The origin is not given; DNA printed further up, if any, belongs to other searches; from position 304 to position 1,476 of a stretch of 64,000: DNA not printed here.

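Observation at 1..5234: Compact divergent exosortase locus: one mini-substrate, an exosortase and a membrane acyltransferase facing an acyltransferase-ACP-ligase-NadE-like operon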

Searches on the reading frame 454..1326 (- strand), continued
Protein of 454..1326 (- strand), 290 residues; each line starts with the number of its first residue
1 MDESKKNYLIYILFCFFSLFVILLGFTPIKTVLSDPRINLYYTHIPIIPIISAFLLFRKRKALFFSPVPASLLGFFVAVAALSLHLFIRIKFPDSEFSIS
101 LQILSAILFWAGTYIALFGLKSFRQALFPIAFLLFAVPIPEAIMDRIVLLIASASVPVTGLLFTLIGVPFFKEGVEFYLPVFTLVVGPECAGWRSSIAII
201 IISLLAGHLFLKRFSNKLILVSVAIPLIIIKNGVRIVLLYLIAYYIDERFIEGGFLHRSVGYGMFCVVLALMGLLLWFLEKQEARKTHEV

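Call 24: find_encoding_contigs(protein=P0086, flank=10000, max_places=1)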
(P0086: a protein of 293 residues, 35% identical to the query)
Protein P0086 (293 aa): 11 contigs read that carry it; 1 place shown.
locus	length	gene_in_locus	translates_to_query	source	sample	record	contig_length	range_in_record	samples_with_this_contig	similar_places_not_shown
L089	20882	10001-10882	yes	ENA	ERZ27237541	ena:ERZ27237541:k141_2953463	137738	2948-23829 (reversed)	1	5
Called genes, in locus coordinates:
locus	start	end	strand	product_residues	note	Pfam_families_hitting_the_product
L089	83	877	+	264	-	PF01656:CbiA (faint), PF13614:AAA_31 (weak)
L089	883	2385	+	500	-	PF02706:Wzz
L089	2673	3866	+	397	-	PF02397:Bac_transf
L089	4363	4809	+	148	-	PF25087:GMPPB_C (faint), PF00132:Hexapep, PF14602:Hexapep_2 (weak)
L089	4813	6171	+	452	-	PF04015:DUF362 (faint)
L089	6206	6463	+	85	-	-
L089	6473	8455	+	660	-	PF13522:GATase_6, PF13537:GATase_7, PF00733:Asn_synthase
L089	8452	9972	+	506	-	PF00501:AMP-binding, PF13193:AMP-binding_C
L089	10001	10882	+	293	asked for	PF09721:Exosortase_EpsH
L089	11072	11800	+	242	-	PF00483:NTP_transferase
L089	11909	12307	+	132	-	-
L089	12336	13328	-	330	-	PF02540:NAD_synthase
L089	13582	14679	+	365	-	PF00512:HisKA (weak), PF02518:HATPase_c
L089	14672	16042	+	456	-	PF00072:Response_reg, PF00004:AAA (faint), PF00158:Sigma54_activat, PF14532:Sigma54_activ_2, PF07728:AAA_5 (weak), PF25601:AAA_lid_14, PF02954:HTH_8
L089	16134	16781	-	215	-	PF04862:DUF642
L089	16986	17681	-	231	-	PF07589:PEP_exosort_dom (weak)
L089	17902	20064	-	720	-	PF13492:GAF_3 (weak), PF00990:GGDEF, PF01590:GAF, PF13185:GAF_2, PF01966:HD, PF13487:HD_5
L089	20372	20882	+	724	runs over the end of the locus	PF13414:TPR_11 (weak), PF13432:TPR_16 (weak), PF14559:TPR_19, PF13432:TPR_16 (weak), PF23914:TPR_CcmH_CycH, PF13432:TPR_16, PF14559:TPR_19, PF23914:TPR_CcmH_CycH (weak), +22 more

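Call 37: search_protein_families(library=ncbifam, proteins=[P0035, L016:9971-10954:+, L027:9772-10695:+, P0086, L070:7093-7956:+, P0050, L008:1674-2777:+, L016:8339-9514:+, L027:2746-4098:+, L027:6735-7730:+], max_evalue=0.00001)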
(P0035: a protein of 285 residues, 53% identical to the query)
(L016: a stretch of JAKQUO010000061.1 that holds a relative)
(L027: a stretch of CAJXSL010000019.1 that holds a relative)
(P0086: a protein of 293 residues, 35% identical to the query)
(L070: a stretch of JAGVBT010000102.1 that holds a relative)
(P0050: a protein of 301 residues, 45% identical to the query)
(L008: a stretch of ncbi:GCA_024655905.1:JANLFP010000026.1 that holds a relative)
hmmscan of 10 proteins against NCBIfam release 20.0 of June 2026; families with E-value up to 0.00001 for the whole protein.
P0035 (285 aa): 10 families
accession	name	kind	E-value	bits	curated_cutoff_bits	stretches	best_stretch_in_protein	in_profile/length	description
TIGR03109.2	exosort_XrtA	exception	2e-32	112.7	208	1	17-276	9-259/261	exosortase A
TIGR02602.1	8TM_EpsH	subfamily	4.7e-32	111.4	105.55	1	38-272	9-236/241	exosortase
TIGR04152.1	exosort_VPLPA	exception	9.3e-29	100.8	400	1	39-284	10-250/486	VPLPA-CTERM-specific exosortase XrtD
TIGR04151.1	exosort_VPDSG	exception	3.5e-28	98.9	300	1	39-282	58-305/306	VPDSG-CTERM-specific exosortase XrtC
NF038142.1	exosort_XrtW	exception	1.5e-26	92.8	425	1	13-283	6-272/494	exosortase W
NF035943.2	exosort_XrtV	exception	4.6e-20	72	313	1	40-272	34-262/270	exosortase V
TIGR03113.1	exosort_XrtB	exception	8.3e-17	61.7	275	1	40-269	30-257/268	exosortase B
TIGR04178.1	exo_archaeo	signature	1.3e-12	47.8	23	1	183-277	3-96/97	exosortase/archaeosortase family protein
TIGR03763.1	cyanoexo_CrtA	exception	7.7e-10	38.7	150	1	26-274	18-257/260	cyanoexosortase A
NF033464.1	cyanoexo_CrtC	exception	7.8e-07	28.9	225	1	149-268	149-266/278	cyanoexosortase C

L016:9971-10954:+ (327 aa): 10 families
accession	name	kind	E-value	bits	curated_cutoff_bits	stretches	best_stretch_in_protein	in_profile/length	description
TIGR04151.1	exosort_VPDSG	exception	9e-41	140.2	300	1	35-286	44-299/306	VPDSG-CTERM-specific exosortase XrtC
TIGR04152.1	exosort_VPLPA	exception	2.6e-35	122.4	400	1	47-287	8-243/486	VPLPA-CTERM-specific exosortase XrtD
TIGR03109.2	exosort_XrtA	exception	5.8e-35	121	208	1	21-286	4-259/261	exosortase A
TIGR02602.1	8TM_EpsH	subfamily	7.6e-34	117.3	105.55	1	46-280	7-234/241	exosortase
NF038142.1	exosort_XrtW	exception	2.7e-30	105.1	425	1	21-288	5-267/494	exosortase W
NF035943.2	exosort_XrtV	exception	3.4e-27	95.4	313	1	32-284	16-264/270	exosortase V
TIGR03113.1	exosort_XrtB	exception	1.8e-24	86.8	275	1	46-279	26-257/268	exosortase B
TIGR04178.1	exo_archaeo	signature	1.1e-13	51.3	23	1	191-287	1-96/97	exosortase/archaeosortase family protein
TIGR03763.1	cyanoexo_CrtA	exception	9e-08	31.9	150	1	82-279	59-251/260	cyanoexosortase A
NF033464.1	cyanoexo_CrtC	exception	1.4e-06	28.1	225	1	112-274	95-263/278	cyanoexosortase C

L027:9772-10695:+ (307 aa): 12 families
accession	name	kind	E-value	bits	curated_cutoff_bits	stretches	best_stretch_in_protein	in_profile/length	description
TIGR04151.1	exosort_VPDSG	exception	1.1e-56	192.5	300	1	25-300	28-305/306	VPDSG-CTERM-specific exosortase XrtC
NF038142.1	exosort_XrtW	exception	3.2e-40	137.9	425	1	26-301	4-272/494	exosortase W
TIGR04152.1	exosort_VPLPA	exception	7.9e-38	130.7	400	1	52-302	7-250/486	VPLPA-CTERM-specific exosortase XrtD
TIGR03109.2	exosort_XrtA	exception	4.9e-37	127.8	208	1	27-293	3-258/261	exosortase A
TIGR02602.1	8TM_EpsH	subfamily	9.4e-37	126.8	105.55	1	49-288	4-234/241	exosortase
NF035943.2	exosort_XrtV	exception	1.5e-25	90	313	1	32-292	10-264/270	exosortase V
TIGR03113.1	exosort_XrtB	exception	4.9e-18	65.7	275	1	35-287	9-257/268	exosortase B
TIGR04178.1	exo_archaeo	signature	1.2e-17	64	23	1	199-295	1-96/97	exosortase/archaeosortase family protein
TIGR03763.1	cyanoexo_CrtA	exception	1.8e-09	37.5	150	1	92-294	63-259/260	cyanoexosortase A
NF033464.1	cyanoexo_CrtC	exception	2.4e-09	37.1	225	1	75-286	59-267/278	cyanoexosortase C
TIGR04199.1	exosort_xrtJ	exception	9.9e-08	31.3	200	1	28-257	2-235/522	exosortase J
NF033770.1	exosort_XrtT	exception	1.1e-06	27.5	250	1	146-299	117-270/472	exosortase T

P0086 (293 aa): 14 families
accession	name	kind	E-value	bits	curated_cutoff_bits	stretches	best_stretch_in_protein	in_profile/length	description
TIGR04151.1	exosort_VPDSG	exception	1.1e-47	163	300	1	23-284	39-303/306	VPDSG-CTERM-specific exosortase XrtC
NF038142.1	exosort_XrtW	exception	7e-45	153.3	425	1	14-287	5-272/494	exosortase W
TIGR03109.2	exosort_XrtA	exception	4.4e-44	150.8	208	1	14-280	3-259/261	exosortase A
TIGR04152.1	exosort_VPLPA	exception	7.7e-39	134.1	400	1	36-286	4-248/486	VPLPA-CTERM-specific exosortase XrtD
TIGR02602.1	8TM_EpsH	subfamily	6.5e-37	127.3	105.55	1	35-274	3-234/241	exosortase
NF035943.2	exosort_XrtV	exception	2.1e-32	112.5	313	1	15-277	6-263/270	exosortase V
TIGR03113.1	exosort_XrtB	exception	4.6e-25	88.8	275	1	18-273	5-257/268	exosortase B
TIGR04178.1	exo_archaeo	signature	1.2e-15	57.6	23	1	186-281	1-96/97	exosortase/archaeosortase family protein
TIGR03763.1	cyanoexo_CrtA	exception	4.4e-14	52.6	150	1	107-278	88-257/260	cyanoexosortase A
NF033464.1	cyanoexo_CrtC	exception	8.8e-09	35.3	225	1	152-265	147-260/278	cyanoexosortase C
TIGR04199.1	exosort_xrtJ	exception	1.2e-08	34.3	200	1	37-245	23-236/522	exosortase J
NF033770.1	exosort_XrtT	exception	1.2e-07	30.7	250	1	132-281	116-266/472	exosortase T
TIGR04156.1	cyanoexo_CrtB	exception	2e-07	30.8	300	1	13-282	8-269/280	cyanoexosortase B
TIGR04476.1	exosort_XrtN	exception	2.1e-06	27.1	200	1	126-268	91-234/406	exosortase N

L070:7093-7956:+ (287 aa): 13 families
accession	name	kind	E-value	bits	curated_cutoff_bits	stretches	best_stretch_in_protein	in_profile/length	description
TIGR04151.1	exosort_VPDSG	exception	2.7e-51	174.8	300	1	16-286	30-305/306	VPDSG-CTERM-specific exosortase XrtC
TIGR03109.2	exosort_XrtA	exception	1.1e-40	139.8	208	1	14-279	3-258/261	exosortase A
NF038142.1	exosort_XrtW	exception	1.7e-40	138.8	425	1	14-283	5-268/494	exosortase W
TIGR04152.1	exosort_VPLPA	exception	5.5e-38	131.3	400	1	37-285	5-247/486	VPLPA-CTERM-specific exosortase XrtD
TIGR02602.1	8TM_EpsH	subfamily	5.9e-36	124.2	105.55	1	36-274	4-234/241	exosortase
NF035943.2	exosort_XrtV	exception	2.7e-24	85.9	313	1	19-276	10-262/270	exosortase V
TIGR03113.1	exosort_XrtB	exception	4.2e-22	79.1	275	1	20-274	7-258/268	exosortase B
TIGR04178.1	exo_archaeo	signature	3.2e-15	56.2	23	1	186-280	1-95/97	exosortase/archaeosortase family protein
TIGR04199.1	exosort_xrtJ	exception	1.2e-09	37.7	200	1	24-247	11-235/522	exosortase J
NF033770.1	exosort_XrtT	exception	1.4e-07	30.5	250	1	101-278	79-262/472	exosortase T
NF033464.1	cyanoexo_CrtC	exception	5.8e-07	29.3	225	1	101-249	89-244/278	cyanoexosortase C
TIGR04156.1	cyanoexo_CrtB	exception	1e-06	28.5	300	1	20-279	15-266/280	cyanoexosortase B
TIGR03763.1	cyanoexo_CrtA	exception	1.1e-06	28.4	150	1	93-274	83-253/260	cyanoexosortase A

P0050 (301 aa): 11 families
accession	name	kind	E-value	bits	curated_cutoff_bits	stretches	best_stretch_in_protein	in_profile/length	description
TIGR04152.1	exosort_VPLPA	exception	2.3e-37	129.2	400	1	53-294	8-244/486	VPLPA-CTERM-specific exosortase XrtD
TIGR03109.2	exosort_XrtA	exception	1e-35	123.4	208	1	28-292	4-259/261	exosortase A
TIGR04151.1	exosort_VPDSG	exception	3.4e-35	121.9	300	1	53-297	56-304/306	VPDSG-CTERM-specific exosortase XrtC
TIGR02602.1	8TM_EpsH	subfamily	4.3e-32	111.5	105.55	1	52-282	7-230/241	exosortase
NF038142.1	exosort_XrtW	exception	4.3e-32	111.1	425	1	27-295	5-268/494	exosortase W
NF035943.2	exosort_XrtV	exception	1.2e-27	96.9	313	1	27-285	5-259/270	exosortase V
TIGR03113.1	exosort_XrtB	exception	1.1e-20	74.4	275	1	33-284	7-256/268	exosortase B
TIGR04178.1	exo_archaeo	signature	1.4e-14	54.2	23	1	197-293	1-96/97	exosortase/archaeosortase family protein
TIGR04199.1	exosort_xrtJ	exception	6.7e-09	35.2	200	1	60-254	34-234/522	exosortase J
TIGR03763.1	cyanoexo_CrtA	exception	1.3e-08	34.7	150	1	64-290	34-255/260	cyanoexosortase A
NF033464.1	cyanoexo_CrtC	exception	1.8e-08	34.3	225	1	112-280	89-263/278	cyanoexosortase C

L008:1674-2777:+ (367 aa): 1 family
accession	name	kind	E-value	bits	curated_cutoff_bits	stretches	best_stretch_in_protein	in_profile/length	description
NF046061.1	NagX_SO_3504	equivalog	3.9e-28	98.6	480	1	8-365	3-367/369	transmembrane glucosamine N-acetyltransferase NagX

L016:8339-9514:+ (391 aa): 1 family
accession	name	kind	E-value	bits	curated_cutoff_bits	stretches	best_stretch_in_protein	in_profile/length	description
NF046061.1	NagX_SO_3504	equivalog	5e-31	108.1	480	1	32-390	2-368/369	transmembrane glucosamine N-acetyltransferase NagX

L027:2746-4098:+ (450 aa): 0 families

L027:6735-7730:+ (331 aa): 8 families
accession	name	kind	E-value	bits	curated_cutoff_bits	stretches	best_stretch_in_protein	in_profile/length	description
NF002048.0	PRK00876.1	subfamily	1.2e-150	500.9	313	1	7-324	7-324/330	NAD(+) synthase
NF010587.0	PRK13980.1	equivalog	5.1e-49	166.9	255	2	169-306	109-245/267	NAD+ synthase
TIGR00552.1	nadE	equivalog_domain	1.3e-43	149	63.65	2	163-285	99-219/251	NAD(+) synthase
NF001979.1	PRK00768.1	equivalog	3.3e-26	92.4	250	1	172-280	131-240/266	NAD(+) synthase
NF010588.0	PRK13981.1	equivalog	1.1e-19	70.3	479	1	38-107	286-355/546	NAD+ synthase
TIGR00884.1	guaA_Cterm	equivalog_domain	1.6e-09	37.5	338.75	0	32-92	11-71/310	glutamine-hydrolyzing GMP synthase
NF000848.1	PRK00074.1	equivalog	3.8e-08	32.4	400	0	20-69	196-245/512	glutamine-hydrolyzing GMP synthase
TIGR00268.2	TIGR00268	equivalog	4.6e-07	29.4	150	1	38-97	14-73/259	ATP-dependent sacrificial sulfur transferase LarE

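Call 47: search_protein_families(library=ncbifam, proteins=[L009:13383-14537:+, L010:10211-10981:+, L010:10930-12168:+, L010:12186-13091:+, L010:16260-17402:+], max_evalue=0.00001)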
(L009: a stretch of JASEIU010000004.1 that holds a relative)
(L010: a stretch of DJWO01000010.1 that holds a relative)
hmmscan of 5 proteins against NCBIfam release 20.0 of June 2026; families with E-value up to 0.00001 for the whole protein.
L009:13383-14537:+ (384 aa): 2 families
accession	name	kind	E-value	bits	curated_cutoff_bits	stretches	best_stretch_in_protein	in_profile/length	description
TIGR03019.1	pepcterm_femAB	equivalog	5.7e-08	32.2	260.35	1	143-306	101-259/330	FemAB family XrtA/PEP-CTERM system-associated protein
NF047883.1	UAcmpLyAlTFemX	equivalog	1.4e-07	31.1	500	1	37-309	15-296/337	UDP-N-acetylmuramoylpentapeptide-lysine N(6)-alanyltransferase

L010:10211-10981:+ (256 aa): 12 families
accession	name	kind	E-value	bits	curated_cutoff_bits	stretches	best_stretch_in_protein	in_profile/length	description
TIGR02081.1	metW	equivalog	2.5e-12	46.8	189.5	1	39-178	13-148/194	methionine biosynthesis protein MetW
NF045667.1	MTase_DVU1556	equivalog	1.2e-11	44.5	155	1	38-138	21-120/213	DVU_1556 family methyltransferase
TIGR02072.1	BioC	equivalog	1.5e-10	41.3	184.95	1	37-139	32-134/244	malonyl-ACP O-methyltransferase BioC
TIGR01934.1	MenG_MenH_UbiE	subfamily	5e-09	35.8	158.35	1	36-137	36-141/223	ubiquinone/menaquinone biosynthesis methyltransferase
TIGR01983.1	UbiG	equivalog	8.5e-09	35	102.95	1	36-150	46-164/228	bifunctional 2-polyprenyl-6-hydroxyphenol methylase/3-demethylubiquinol 3-O-methyltransferase UbiG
NF011527.0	PRK14968.1-1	equivalog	5.6e-08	32.7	242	0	34-107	28-98/192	putative methyltransferase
NF001241.0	PRK00216.1-2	equivalog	5.8e-08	32.7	327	1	34-138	46-148/231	demethylmenaquinone methyltransferase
NF045823.1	PthPhpthDimycoMt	equivalog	4.2e-07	29.4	300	1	40-136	67-165/256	phthiotriol/phenolphthiotriol dimycocerosates methyltransferase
NF004452.0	PRK05785.1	equivalog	9.2e-07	28.6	207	1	38-131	50-139/228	hypothetical protein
NF047649.1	MTase_UXPK_star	exception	2.7e-06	26.6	460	1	73-137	117-181/283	methyltransferase/UXPK-star double selenoprotein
NF045825.1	FAmtase_mtf2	equivalog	4.9e-06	26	400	1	40-136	59-157/248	fatty-acid O-methyltransferase Mtf2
NF041675.1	sarc_dimgly_tmase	equivalog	5.6e-06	26.5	550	1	41-140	68-172/278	sarcosine/dimethylglycine N-methyltransferase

L010:10930-12168:+ (412 aa): 5 families
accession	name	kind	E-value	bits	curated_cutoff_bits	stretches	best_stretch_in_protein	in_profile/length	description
NF009402.0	PRK12767.1-1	equivalog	4.1e-16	58.7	218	1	40-341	17-305/329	carbamoyl phosphate synthase-like protein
NF005315.0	PRK06849.1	equivalog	7.3e-10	38.4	406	1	41-190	19-168/389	hypothetical protein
NF009406.0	PRK12767.1-5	equivalog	1.1e-08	34.6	271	1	75-334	48-293/327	carbamoyl phosphate synthase-like protein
NF009403.0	PRK12767.1-2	equivalog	1.5e-07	30.9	286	1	62-213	31-177/342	carbamoyl phosphate synthase-like protein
NF009405.0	PRK12767.1-4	equivalog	1.8e-07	30.5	390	1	79-330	51-284/320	carbamoyl phosphate synthase-like protein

L010:12186-13091:+ (301 aa): 11 families
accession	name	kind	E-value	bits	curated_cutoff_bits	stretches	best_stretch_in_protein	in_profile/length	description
TIGR01934.1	MenG_MenH_UbiE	subfamily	2.5e-13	49.8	158.35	1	40-158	39-157/223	ubiquinone/menaquinone biosynthesis methyltransferase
NF001244.0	PRK00216.1-5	equivalog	3.8e-11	42.7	216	1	40-148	48-161/236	bifunctional demethylmenaquinone methyltransferase/2-methoxy-6-polyprenyl-1,4-benzoquinol methylase UbiE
NF001241.0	PRK00216.1-2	equivalog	1.7e-08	34.4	327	1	38-140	49-146/231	demethylmenaquinone methyltransferase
NF045667.1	MTase_DVU1556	equivalog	3.7e-08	33.1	155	1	37-140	19-118/213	DVU_1556 family methyltransferase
NF001242.0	PRK00216.1-3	equivalog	4.1e-08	32.9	351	1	43-165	73-198/258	bifunctional demethylmenaquinone methyltransferase/2-methoxy-6-polyprenyl-1,4-benzoquinol methylase UbiE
TIGR02072.1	BioC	equivalog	8.9e-08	32.2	184.95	1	31-155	25-146/244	malonyl-ACP O-methyltransferase BioC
NF007610.0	PRK10258.1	equivalog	1.4e-07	31.1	342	1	11-149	17-146/251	malonyl-ACP O-methyltransferase BioC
NF052510.1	methyltran_MpqE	exception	3.4e-07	29.9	335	1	41-163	47-172/234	methyl-plastoquinone biosynthesis methyltransferase MpqE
TIGR01983.1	UbiG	equivalog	4.6e-07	29.4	102.95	1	44-158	53-167/228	bifunctional 2-polyprenyl-6-hydroxyphenol methylase/3-demethylubiquinol 3-O-methyltransferase UbiG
NF001240.0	PRK00216.1-1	equivalog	5.4e-07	28.9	378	1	39-163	62-189/251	bifunctional demethylmenaquinone methyltransferase/2-methoxy-6-polyprenyl-1,4-benzoquinol methylase UbiE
NF001243.0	PRK00216.1-4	equivalog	5.2e-06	26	235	1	66-139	76-149/237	demethylmenaquinone methyltransferase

L010:16260-17402:+ (380 aa): 2 families
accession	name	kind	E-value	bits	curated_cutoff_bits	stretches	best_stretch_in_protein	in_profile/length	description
TIGR00236.1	wecB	equivalog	3.1e-97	326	210.15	1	11-371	1-362/366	non-hydrolyzing UDP-N-acetylglucosamine 2-epimerase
TIGR03568.1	NeuC_NnaA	equivalog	4.5e-23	81.7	235.9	1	12-315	2-306/365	UDP-N-acetylglucosamine 2-epimerase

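Call 61: search_solved_structures(query=L008:1674-2777:+, max_evalue=0.01, show_alignments=0)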
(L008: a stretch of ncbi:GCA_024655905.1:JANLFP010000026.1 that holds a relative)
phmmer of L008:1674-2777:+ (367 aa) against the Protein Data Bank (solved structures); distinct sequences matched with E-value up to 0.01: 0.
